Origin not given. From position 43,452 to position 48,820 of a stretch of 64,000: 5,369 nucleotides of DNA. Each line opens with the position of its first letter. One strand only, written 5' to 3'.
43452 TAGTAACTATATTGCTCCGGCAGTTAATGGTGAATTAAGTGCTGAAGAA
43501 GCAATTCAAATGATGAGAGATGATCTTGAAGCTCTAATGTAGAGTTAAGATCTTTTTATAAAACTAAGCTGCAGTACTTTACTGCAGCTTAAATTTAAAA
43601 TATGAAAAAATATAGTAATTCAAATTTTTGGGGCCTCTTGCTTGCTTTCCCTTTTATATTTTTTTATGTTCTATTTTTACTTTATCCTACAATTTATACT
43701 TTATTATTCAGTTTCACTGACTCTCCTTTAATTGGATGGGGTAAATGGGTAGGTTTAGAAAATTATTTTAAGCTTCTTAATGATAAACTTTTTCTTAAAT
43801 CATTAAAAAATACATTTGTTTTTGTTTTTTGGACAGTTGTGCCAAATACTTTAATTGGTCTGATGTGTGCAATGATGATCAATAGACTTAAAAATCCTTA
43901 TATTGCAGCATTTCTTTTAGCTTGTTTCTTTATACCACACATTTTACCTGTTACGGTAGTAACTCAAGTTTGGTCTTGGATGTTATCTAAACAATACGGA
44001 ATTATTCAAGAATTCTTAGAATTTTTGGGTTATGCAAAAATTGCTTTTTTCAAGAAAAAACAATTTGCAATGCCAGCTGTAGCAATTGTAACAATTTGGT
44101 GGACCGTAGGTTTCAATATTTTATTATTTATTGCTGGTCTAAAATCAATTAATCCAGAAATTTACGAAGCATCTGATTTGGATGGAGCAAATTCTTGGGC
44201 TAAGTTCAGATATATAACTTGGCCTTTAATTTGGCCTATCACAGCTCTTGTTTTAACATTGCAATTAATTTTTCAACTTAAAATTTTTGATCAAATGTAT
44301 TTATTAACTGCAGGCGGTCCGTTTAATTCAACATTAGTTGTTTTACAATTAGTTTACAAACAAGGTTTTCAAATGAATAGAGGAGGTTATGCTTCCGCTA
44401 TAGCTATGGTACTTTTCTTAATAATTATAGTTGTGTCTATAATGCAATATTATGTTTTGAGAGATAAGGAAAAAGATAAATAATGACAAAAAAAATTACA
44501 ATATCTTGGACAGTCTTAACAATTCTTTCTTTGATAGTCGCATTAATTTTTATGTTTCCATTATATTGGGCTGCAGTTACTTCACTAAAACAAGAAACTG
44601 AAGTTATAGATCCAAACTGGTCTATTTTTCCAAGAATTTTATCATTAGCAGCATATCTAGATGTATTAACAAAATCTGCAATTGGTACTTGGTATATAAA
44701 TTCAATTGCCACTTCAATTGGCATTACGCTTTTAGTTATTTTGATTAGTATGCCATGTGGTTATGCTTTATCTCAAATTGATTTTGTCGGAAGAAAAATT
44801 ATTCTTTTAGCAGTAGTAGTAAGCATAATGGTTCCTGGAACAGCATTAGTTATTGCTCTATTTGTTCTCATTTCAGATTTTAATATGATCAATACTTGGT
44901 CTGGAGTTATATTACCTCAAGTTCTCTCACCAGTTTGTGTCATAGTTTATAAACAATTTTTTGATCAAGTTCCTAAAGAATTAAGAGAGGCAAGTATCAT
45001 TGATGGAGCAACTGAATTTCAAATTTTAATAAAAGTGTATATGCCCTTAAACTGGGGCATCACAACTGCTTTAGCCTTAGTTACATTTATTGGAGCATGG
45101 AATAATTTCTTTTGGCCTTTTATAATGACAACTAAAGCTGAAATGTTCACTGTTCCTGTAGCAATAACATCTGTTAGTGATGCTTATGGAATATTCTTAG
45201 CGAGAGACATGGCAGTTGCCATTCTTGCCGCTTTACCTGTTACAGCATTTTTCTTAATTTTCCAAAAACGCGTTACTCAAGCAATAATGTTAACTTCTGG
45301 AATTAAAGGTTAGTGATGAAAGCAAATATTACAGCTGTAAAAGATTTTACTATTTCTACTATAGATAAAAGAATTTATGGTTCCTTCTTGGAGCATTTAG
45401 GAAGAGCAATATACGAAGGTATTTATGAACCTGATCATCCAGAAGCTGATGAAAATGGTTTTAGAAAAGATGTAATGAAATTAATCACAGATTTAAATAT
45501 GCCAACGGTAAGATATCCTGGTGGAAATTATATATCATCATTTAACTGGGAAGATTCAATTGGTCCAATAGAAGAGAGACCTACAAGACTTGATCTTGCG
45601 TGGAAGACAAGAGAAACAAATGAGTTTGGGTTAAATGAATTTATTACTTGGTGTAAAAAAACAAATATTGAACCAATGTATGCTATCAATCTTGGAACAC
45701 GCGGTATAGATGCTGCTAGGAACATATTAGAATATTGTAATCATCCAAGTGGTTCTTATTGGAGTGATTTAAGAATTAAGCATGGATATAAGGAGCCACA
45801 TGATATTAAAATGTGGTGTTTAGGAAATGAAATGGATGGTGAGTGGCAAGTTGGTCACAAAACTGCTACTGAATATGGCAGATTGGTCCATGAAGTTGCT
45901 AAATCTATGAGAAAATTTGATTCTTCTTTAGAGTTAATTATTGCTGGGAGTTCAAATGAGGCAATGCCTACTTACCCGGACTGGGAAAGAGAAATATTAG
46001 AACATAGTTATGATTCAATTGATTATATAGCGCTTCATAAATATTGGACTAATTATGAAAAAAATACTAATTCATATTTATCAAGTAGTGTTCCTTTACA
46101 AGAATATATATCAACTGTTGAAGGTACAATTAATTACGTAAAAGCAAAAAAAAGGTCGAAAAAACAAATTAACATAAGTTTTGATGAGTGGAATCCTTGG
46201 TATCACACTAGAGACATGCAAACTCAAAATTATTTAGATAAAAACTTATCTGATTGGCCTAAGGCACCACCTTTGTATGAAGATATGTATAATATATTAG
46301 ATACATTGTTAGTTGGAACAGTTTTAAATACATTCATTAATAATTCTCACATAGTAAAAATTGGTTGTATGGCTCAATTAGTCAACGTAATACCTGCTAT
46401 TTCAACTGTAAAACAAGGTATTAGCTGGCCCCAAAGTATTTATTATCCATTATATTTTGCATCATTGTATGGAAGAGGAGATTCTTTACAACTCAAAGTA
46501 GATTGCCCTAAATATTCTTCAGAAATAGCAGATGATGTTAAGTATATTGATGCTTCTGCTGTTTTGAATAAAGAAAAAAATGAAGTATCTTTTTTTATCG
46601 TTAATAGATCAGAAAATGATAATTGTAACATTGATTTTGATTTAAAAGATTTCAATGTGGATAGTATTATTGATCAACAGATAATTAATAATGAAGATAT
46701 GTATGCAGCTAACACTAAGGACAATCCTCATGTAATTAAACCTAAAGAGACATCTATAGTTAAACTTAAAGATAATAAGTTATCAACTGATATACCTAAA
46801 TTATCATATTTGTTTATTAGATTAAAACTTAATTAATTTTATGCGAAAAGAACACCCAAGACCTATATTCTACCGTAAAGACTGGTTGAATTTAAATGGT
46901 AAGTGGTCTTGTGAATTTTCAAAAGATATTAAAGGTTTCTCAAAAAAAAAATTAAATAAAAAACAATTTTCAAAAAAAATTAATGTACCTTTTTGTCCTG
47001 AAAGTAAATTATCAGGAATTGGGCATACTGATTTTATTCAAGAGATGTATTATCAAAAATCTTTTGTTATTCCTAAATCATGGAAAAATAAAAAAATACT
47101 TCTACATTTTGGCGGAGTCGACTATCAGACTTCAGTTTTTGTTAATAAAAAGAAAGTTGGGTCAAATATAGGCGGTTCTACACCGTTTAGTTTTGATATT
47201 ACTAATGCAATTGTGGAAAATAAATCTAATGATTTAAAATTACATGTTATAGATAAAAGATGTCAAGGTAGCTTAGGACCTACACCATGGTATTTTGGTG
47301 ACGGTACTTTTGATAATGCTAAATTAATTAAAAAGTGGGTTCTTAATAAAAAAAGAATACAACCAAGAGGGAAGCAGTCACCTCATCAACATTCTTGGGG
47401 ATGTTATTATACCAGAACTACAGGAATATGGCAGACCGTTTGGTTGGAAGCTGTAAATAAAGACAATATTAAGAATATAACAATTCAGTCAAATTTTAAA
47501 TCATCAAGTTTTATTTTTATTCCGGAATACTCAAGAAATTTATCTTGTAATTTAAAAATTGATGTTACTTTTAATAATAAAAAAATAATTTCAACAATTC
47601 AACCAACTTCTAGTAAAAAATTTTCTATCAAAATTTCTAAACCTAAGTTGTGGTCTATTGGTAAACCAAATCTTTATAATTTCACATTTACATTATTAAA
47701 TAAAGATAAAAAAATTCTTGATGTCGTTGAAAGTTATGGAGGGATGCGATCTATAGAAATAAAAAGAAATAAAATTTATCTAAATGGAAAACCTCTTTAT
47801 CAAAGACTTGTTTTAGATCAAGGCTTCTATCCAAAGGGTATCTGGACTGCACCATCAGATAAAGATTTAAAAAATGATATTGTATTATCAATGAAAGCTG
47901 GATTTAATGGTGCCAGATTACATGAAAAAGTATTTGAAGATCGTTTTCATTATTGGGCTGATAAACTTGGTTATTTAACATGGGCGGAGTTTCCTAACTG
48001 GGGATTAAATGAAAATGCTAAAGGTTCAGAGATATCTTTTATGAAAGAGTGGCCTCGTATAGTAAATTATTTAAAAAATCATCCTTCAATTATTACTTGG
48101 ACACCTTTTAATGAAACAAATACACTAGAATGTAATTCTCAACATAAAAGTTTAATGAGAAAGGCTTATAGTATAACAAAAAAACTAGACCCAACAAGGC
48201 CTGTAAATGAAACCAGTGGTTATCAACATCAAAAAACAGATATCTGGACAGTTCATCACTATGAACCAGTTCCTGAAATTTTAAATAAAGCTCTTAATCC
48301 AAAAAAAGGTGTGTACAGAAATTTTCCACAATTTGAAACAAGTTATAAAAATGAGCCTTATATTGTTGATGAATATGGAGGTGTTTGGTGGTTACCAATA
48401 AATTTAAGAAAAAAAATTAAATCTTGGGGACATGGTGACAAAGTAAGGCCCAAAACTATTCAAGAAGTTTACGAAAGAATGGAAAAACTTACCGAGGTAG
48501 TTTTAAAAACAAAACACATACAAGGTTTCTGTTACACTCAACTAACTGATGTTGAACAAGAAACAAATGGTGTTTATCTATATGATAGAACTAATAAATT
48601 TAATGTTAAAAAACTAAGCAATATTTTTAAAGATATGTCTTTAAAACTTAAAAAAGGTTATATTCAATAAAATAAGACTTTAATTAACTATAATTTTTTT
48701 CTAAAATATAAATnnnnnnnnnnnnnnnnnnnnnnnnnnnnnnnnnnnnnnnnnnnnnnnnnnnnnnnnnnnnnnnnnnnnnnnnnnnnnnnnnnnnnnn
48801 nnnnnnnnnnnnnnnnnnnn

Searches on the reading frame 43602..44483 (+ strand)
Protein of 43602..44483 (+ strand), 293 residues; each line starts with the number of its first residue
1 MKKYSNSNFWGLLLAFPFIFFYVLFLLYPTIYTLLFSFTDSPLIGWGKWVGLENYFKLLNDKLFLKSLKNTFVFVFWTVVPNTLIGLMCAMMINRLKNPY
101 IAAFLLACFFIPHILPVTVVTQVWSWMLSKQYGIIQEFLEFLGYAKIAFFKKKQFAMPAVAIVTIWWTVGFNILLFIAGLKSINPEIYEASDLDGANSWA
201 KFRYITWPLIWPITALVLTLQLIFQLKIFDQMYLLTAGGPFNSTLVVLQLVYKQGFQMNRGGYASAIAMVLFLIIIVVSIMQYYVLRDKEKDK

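Call 25: search_protein_families(library=pfam, proteins=[window:43602-44483:+])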
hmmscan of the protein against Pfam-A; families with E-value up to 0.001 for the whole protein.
window:43602-44483:+ (293 aa): 1 family
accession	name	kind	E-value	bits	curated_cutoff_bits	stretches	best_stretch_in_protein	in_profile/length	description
PF00528.27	BPD_transp_1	-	2.8e-19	70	26.4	1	83-287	2-180/184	Binding-protein-dependent transport system inner membrane component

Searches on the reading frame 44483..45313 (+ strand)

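Call 25: search_protein_families(library=pfam, proteins=[window:44483-45313:+])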
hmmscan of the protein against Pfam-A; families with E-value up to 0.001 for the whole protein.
window:44483-45313:+ (276 aa): 1 family
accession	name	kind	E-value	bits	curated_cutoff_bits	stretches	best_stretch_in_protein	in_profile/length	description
PF00528.27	BPD_transp_1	-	1.7e-11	44.7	26.4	1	92-266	4-180/184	Binding-protein-dependent transport system inner membrane component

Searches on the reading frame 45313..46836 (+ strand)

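Call 25: search_protein_families(library=pfam, proteins=[window:45313-46836:+])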
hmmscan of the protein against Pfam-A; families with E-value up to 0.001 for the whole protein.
window:45313-46836:+ (507 aa): 2 families
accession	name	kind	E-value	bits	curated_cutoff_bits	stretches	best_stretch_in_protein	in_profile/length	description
PF06964.18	Alpha-L-AF_C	-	5.4e-38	131.2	27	1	291-498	1-165/165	Alpha-L-arabinofuranosidase C-terminal domain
PF01229.23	Glyco_hydro_39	-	0.00091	18.6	26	0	181-301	166-279/472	Glycosyl hydrolases family 39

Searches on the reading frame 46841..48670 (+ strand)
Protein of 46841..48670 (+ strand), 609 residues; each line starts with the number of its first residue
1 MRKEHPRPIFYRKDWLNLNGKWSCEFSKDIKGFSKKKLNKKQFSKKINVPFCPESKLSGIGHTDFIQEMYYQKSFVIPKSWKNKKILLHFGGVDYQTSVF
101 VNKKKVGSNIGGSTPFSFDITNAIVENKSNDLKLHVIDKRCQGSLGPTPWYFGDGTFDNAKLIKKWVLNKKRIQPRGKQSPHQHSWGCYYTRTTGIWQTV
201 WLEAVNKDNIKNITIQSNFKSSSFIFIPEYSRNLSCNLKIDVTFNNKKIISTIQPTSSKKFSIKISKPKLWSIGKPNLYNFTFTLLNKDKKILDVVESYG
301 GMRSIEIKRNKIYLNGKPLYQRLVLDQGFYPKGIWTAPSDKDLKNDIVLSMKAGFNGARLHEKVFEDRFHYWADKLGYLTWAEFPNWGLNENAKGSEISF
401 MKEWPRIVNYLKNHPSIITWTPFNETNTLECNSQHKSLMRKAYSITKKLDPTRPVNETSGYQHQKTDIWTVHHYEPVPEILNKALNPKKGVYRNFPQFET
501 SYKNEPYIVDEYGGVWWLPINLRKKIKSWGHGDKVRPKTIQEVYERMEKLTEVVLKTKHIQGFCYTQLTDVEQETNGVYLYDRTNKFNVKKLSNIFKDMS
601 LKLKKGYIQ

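Call 25: search_protein_families(library=pfam, proteins=[window:46841-48670:+])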
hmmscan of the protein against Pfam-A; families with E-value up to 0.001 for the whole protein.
window:46841-48670:+ (609 aa): 4 families
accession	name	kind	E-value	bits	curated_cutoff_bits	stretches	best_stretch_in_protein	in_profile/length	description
PF02837.24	Glyco_hydro_2_N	-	1.8e-12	48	28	1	69-136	67-133/169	Glycosyl hydrolases family 2, sugar binding domain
PF00703.27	Glyco_hydro_2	-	1.5e-11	45.4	23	1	245-303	52-109/109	Glycosyl hydrolases family 2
PF02836.23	Glyco_hydro_2_C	-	2.7e-10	40.3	21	1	305-513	1-211/302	Glycosyl hydrolases family 2, TIM barrel domain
PF22666.2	Glyco_hydro_2_N2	-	3.3e-07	30.9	27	1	68-136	49-117/167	Glycosyl hydrolase 2 galactose-binding domain-like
